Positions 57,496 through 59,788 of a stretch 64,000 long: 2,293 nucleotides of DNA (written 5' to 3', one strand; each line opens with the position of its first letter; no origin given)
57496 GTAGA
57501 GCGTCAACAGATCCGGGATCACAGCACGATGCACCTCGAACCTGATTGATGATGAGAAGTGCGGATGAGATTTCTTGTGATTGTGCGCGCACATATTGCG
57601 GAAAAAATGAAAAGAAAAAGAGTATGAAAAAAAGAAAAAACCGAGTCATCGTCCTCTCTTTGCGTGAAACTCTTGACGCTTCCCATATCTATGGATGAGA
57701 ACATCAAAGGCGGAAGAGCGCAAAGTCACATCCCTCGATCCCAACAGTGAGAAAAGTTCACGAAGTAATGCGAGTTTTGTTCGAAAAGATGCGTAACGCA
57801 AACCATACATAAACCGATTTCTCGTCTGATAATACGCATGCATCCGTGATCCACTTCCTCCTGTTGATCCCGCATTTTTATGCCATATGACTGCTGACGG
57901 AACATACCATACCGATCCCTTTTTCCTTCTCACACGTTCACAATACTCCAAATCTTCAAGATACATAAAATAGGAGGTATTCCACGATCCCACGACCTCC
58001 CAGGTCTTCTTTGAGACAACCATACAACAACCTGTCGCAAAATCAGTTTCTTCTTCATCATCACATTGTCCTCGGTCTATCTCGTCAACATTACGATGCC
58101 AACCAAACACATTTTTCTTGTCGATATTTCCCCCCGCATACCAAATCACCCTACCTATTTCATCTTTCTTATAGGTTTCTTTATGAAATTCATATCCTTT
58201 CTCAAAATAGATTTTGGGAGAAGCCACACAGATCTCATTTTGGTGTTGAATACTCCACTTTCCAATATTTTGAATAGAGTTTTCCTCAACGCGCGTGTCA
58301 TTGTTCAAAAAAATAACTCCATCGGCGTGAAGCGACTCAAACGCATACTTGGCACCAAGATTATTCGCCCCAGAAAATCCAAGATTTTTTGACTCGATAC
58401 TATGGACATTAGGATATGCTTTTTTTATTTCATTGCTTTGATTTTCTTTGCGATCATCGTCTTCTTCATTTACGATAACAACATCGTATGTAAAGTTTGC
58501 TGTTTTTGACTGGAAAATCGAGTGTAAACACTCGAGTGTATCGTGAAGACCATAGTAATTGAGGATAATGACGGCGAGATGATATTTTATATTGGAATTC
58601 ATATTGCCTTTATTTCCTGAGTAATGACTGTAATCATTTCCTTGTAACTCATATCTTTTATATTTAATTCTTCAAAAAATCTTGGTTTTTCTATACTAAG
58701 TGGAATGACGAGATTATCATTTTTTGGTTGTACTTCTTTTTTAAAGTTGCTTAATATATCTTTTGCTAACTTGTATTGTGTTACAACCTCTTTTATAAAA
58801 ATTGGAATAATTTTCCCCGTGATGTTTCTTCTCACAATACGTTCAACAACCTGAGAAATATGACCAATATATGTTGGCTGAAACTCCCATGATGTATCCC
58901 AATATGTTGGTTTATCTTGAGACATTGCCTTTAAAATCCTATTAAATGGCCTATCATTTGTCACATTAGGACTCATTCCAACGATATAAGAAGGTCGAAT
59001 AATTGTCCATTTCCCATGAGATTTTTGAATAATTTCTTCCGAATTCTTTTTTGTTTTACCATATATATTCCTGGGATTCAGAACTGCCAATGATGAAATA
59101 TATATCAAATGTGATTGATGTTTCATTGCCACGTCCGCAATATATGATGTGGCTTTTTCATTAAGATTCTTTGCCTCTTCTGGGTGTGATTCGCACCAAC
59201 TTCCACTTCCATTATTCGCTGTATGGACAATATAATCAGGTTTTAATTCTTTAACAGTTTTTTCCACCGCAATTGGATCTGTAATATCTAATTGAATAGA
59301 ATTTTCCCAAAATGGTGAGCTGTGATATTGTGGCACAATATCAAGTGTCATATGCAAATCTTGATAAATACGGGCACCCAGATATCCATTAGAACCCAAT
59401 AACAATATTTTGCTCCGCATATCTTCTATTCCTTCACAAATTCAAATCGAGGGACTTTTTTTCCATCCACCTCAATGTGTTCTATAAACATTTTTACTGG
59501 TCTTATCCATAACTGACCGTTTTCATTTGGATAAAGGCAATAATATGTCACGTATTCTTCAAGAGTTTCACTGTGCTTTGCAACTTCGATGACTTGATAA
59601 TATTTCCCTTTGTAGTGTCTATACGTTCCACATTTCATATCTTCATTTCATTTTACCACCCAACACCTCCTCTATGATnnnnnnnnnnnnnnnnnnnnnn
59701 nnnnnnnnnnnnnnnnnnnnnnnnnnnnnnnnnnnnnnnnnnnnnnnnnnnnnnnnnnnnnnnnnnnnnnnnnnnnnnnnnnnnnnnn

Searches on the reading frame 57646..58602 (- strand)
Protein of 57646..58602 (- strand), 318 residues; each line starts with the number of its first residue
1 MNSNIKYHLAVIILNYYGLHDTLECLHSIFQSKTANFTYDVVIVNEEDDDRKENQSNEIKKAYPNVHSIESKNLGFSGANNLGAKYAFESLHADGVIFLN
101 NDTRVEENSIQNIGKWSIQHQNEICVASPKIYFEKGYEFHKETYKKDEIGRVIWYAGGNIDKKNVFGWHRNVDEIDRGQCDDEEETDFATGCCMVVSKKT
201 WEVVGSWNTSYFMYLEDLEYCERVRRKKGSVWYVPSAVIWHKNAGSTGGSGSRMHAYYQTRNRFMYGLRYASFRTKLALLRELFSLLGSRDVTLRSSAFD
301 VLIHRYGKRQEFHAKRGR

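Call 11: search_protein_families(library=pfam, proteins=[window:57646-58602:-], max_evalue=0.01)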
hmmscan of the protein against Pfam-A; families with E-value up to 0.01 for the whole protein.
window:57646-58602:- (318 aa): 3 families
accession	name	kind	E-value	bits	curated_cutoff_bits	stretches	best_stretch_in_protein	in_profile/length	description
PF00535.33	Glycos_transf_2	-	4.4e-10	40.2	23.3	1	11-168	2-132/168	Glycosyl transferase family 2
PF13641.12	Glyco_tranf_2_3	-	7.4e-09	36.4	27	1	9-267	3-230/230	Glycosyltransferase like family 2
PF13632.12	Glyco_trans_2_3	-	5.6e-05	23.5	27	1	190-278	73-160/198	Glycosyl transferase family group 2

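Call 34: search_protein_families(library=ncbifam, proteins=[window:57646-58602:-], max_evalue=0.001)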
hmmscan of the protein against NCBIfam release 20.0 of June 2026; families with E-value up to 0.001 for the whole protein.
window:57646-58602:- (318 aa): 7 families
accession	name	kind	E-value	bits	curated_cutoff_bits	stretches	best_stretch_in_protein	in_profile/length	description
TIGR01556.1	rhamnosyltran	subfamily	4.8e-11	42.4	200.55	1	40-283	23-251/281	rhamnosyltransferase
NF007482.0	PRK10073.1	equivalog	2.7e-07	29.9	423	1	4-113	3-106/334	glycosyltransferase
NF038299.1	EPS_HpsN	equivalog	5.1e-07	29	425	1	9-288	3-273/317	hormogonium polysaccharide biosynthesis glycosyltransferase HpsN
NF038302.1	EPS_HpsE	equivalog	5.2e-07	28.9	300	0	9-123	3-117/307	hormogonium polysaccharide biosynthesis glycosyltransferase HpsE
NF041875.1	EPS_EpsD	equivalog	1.5e-05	24.6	370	0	10-123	2-110/325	exopolysaccharide biosynthesis glycosyltransferase EpsD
TIGR04283.1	glyco_like_mftF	equivalog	0.00014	21.6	182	0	23-121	15-100/221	TIGR04283 family arsenosugar biosynthesis glycosyltransferase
TIGR03937.1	PgaC_IcaA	equivalog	0.00042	19.4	422.3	0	11-111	49-144/407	poly-beta-1,6-N-acetyl-D-glucosamine synthase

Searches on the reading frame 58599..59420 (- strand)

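Call 11: search_protein_families(library=pfam, proteins=[window:58599-59420:-], max_evalue=0.01)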
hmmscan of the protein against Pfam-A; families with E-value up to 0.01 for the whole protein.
window:58599-59420:- (273 aa): 6 families
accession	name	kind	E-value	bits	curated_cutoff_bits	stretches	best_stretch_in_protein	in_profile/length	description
PF04321.23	RmlD_sub_bind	-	6e-28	98.2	27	1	4-232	2-240/287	RmlD substrate binding domain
PF01370.27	Epimerase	-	1.8e-13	50.9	20.9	1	5-168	1-195/240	NAD dependent epimerase/dehydratase family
PF02719.21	Polysacc_synt_2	-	3.6e-10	40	20.2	1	40-135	57-153/293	Polysaccharide biosynthesis protein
PF07993.18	NAD_binding_4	-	6.1e-06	26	20.1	1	117-152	174-213/258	Male sterility protein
PF13460.12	NAD_binding_10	-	1.6e-05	25.3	27.2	1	42-146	44-146/184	NAD(P)H-binding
PF01073.25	3Beta_HSD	-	0.00017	21.1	22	1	40-129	48-134/280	3-beta hydroxysteroid dehydrogenase/isomerase family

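Call 34: search_protein_families(library=ncbifam, proteins=[window:58599-59420:-], max_evalue=0.001)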
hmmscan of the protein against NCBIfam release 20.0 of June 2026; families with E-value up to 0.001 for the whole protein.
window:58599-59420:- (273 aa): 3 families
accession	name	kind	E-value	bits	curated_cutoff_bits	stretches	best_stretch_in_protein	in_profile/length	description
TIGR01214.1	rmlD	equivalog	8.1e-27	94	224.05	1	4-242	1-242/285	dTDP-4-dehydrorhamnose reductase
NF007440.0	PRK09987.1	equivalog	4.6e-11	42.6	308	1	4-148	2-156/299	dTDP-4-dehydrorhamnose reductase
TIGR03589.1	PseB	equivalog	0.0004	19.4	407.75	1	46-131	62-146/324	UDP-N-acetylglucosamine 4,6-dehydratase (inverting)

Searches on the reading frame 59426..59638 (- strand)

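Call 72: search_protein_families(library=pfam, proteins=[window:59426-59638:-], max_evalue=1)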
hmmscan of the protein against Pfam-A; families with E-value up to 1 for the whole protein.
window:59426-59638:- (70 aa): 3 families
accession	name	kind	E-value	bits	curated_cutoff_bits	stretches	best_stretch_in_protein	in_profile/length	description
PF07866.17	DUF1653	-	2.3e-27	95.6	23.5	1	4-66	1-61/62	Protein of unknown function (DUF1653)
PF01191.24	RNA_pol_Rpb5_C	-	0.013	15.7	23.5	1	7-33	45-71/73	RNA polymerase Rpb5, C-terminal domain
PF25664.1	Oleavirus_coat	-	0.27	11.3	27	1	24-52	42-73/182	Oleavirus coat protein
